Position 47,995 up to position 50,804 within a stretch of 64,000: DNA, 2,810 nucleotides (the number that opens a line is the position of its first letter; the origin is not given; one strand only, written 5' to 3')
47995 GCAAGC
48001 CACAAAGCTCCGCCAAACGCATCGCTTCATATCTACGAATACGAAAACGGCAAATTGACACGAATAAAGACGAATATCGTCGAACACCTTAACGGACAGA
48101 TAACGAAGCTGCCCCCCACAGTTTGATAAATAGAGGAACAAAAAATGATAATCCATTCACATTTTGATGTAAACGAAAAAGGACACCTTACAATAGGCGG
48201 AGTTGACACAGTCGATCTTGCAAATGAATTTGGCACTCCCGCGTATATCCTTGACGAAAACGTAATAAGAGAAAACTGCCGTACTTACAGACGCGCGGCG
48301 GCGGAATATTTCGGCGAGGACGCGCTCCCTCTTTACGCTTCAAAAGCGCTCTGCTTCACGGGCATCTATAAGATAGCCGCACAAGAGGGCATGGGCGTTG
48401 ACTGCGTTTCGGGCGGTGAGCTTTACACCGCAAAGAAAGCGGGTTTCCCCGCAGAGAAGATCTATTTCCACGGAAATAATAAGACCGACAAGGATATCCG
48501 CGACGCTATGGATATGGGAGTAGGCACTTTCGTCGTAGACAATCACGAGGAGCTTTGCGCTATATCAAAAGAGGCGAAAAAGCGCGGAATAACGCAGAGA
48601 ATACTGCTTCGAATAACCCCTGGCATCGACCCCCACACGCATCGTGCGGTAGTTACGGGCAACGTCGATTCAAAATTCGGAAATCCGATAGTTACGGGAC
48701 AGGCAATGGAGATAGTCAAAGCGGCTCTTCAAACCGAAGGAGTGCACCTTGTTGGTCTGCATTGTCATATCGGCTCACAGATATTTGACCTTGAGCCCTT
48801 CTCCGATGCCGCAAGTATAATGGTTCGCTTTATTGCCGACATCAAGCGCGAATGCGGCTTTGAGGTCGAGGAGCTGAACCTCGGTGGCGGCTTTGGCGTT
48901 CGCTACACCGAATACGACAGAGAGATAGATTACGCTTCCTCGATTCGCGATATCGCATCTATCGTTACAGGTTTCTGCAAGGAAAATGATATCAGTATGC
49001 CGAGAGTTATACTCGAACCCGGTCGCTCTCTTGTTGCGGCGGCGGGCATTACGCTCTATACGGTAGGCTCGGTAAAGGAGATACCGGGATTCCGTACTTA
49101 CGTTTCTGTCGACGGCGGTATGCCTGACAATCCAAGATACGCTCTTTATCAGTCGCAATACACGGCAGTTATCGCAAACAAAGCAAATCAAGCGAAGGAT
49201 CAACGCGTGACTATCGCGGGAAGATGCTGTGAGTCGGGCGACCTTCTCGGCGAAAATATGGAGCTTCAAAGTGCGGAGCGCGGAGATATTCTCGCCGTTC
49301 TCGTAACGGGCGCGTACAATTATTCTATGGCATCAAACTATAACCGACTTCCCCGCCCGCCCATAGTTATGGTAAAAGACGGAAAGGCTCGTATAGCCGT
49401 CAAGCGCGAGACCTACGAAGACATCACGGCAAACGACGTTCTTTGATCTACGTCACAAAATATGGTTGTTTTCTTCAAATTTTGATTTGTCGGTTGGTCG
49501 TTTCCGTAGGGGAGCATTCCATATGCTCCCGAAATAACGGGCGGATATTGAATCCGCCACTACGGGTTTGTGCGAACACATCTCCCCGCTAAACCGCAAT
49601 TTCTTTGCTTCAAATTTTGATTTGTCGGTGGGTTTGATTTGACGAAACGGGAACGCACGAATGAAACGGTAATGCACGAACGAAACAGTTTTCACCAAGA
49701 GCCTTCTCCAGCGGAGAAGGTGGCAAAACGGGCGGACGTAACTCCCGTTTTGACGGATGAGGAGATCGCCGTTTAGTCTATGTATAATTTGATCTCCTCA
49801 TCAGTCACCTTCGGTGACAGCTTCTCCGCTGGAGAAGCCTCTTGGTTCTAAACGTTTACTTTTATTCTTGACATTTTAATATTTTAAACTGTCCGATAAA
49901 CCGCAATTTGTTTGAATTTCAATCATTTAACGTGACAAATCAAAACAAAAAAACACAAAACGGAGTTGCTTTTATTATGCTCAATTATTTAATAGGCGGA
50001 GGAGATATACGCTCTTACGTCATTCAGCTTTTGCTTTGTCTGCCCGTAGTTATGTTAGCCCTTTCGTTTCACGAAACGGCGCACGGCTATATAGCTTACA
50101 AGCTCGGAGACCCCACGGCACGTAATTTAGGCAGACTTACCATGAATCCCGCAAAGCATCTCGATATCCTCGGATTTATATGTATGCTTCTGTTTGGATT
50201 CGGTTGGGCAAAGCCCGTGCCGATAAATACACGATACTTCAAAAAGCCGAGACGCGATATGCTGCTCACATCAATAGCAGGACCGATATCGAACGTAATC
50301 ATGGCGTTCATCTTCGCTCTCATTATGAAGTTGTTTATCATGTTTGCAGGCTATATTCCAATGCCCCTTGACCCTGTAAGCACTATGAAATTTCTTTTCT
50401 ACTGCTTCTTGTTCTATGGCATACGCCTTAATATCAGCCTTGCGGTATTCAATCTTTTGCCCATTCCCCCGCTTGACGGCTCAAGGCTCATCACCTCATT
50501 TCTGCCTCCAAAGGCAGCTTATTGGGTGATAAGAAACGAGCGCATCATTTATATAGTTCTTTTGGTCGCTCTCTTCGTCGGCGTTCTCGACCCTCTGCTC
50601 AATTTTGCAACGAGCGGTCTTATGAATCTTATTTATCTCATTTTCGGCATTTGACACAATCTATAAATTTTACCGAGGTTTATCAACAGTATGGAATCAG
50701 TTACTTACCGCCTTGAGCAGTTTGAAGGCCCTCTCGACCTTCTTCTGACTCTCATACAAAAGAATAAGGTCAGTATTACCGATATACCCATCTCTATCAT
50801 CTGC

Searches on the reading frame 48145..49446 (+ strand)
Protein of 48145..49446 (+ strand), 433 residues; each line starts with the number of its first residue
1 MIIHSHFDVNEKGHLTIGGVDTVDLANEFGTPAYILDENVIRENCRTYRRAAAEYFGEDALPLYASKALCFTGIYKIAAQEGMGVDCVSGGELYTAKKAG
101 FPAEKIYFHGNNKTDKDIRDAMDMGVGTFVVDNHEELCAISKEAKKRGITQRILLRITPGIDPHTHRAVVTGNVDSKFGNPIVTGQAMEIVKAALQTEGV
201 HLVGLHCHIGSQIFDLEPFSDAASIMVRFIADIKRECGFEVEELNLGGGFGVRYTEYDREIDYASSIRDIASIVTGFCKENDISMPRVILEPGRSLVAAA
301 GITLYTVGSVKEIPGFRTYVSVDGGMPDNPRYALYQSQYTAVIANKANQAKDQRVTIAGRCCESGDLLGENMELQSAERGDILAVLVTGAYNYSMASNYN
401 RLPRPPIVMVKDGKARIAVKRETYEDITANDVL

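Call 9: search_protein_families(library=pfam, proteins=[window:48145-49446:+])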
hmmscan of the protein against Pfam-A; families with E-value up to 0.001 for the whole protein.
window:48145-49446:+ (433 aa): 2 families
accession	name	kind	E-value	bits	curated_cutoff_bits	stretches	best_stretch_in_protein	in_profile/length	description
PF02784.22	Orn_Arg_deC_N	-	7.9e-61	206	23.4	1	47-298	10-247/247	Pyridoxal-dependent decarboxylase, pyridoxal binding domain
PF00278.28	Orn_DAP_Arg_deC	-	4.1e-16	59.5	23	1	189-389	5-95/95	Pyridoxal-dependent decarboxylase, C-terminal sheet domain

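Call 26: find_related_loci(query=window:48145-49446:+, collection=metagenome_contigs, flank=7000)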
Query window:48145-49446:+ (433 aa) in metagenome_contigs; peptide patterns used: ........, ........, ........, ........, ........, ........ (x = any residue, [..] = any of these).
257 stretches matched a pattern; 175 encode a relative of the query (tblastn E <= 1e-3); the best 80 are kept; 80 distinct loci.
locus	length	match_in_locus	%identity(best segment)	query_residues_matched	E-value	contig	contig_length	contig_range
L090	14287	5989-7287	82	1-433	0e+0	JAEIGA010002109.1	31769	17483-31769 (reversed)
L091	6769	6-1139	80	56-433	0e+0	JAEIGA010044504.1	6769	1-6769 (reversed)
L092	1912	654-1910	73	1-419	0e+0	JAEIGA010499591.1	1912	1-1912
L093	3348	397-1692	65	1-432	0e+0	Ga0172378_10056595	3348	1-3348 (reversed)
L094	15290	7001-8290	57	2-431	7e-170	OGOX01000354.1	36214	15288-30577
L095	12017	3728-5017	57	2-431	1e-169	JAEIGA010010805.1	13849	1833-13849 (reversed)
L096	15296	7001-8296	57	1-432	6e-165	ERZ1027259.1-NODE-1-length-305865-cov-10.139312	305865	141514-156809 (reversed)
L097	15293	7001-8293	56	1-432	3e-163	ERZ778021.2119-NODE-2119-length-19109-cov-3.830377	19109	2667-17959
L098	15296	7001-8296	56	1-432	2e-162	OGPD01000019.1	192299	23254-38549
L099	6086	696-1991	56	1-432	2e-163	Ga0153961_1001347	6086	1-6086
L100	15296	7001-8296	56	1-432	8e-162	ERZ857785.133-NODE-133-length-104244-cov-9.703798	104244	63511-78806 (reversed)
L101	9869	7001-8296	56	1-432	4e-161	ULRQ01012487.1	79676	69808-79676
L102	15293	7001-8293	56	2-432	4e-161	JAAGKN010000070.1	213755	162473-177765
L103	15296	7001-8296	56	1-432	9e-160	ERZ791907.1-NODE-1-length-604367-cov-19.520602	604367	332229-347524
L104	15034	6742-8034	57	2-432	9e-160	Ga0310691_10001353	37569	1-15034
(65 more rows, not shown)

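Call 88: find_encoding_contigs(protein=window:48145-49446:+, flank=2500, max_places=10)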
Protein window:48145-49446:+ (433 aa): 4 contigs read that carry it; 2 places shown.
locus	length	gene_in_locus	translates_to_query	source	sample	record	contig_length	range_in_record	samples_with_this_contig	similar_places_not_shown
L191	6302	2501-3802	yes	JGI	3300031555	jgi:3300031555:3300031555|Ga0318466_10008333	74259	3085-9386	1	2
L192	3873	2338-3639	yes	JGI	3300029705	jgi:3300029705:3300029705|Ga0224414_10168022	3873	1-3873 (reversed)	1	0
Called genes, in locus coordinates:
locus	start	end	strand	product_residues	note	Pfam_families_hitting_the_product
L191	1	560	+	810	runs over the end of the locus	PF02190:LON_substr_bdg, PF00004:AAA, PF07728:AAA_5, PF22667:Lon_lid, PF05362:Lon_C, PF13541:ChlI (weak)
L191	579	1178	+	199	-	PF03193:RsgA_GTPase (weak), PF01926:MMR_HSR1, PF02421:FeoB_N, PF00009:GTP_EFTU (weak)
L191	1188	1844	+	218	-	PF00300:His_Phos_1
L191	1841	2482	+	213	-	PF00300:His_Phos_1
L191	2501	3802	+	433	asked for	PF00278:Orn_DAP_Arg_deC, PF02784:Orn_Arg_deC_N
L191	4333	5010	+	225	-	PF02163:Peptidase_M50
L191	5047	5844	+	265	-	PF02616:SMC_ScpA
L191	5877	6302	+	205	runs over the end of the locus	PF04079:SMC_ScpB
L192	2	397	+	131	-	?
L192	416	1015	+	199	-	PF03193:RsgA_GTPase (weak), PF01926:MMR_HSR1, PF02421:FeoB_N, PF00009:GTP_EFTU (weak)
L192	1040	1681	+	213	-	PF00300:His_Phos_1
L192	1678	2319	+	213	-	PF00300:His_Phos_1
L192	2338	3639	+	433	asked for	PF00278:Orn_DAP_Arg_deC, PF02784:Orn_Arg_deC_N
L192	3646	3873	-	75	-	?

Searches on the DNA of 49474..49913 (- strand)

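Call 39: search_dna_similar(query=window:49474-49913:-, collection=plasmids, mode=distant, max_evalue=0.01)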
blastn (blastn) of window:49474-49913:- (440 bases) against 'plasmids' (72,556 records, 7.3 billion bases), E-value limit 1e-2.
No match.

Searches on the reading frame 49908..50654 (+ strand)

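Call 9: search_protein_families(library=pfam, proteins=[window:49908-50654:+])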
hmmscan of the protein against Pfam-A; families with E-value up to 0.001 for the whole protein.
window:49908-50654:+ (248 aa): 1 family
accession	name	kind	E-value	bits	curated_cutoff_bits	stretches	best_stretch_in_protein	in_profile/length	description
PF02163.28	Peptidase_M50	-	1.7e-13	50.9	27.2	1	47-200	5-195/221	Peptidase family M50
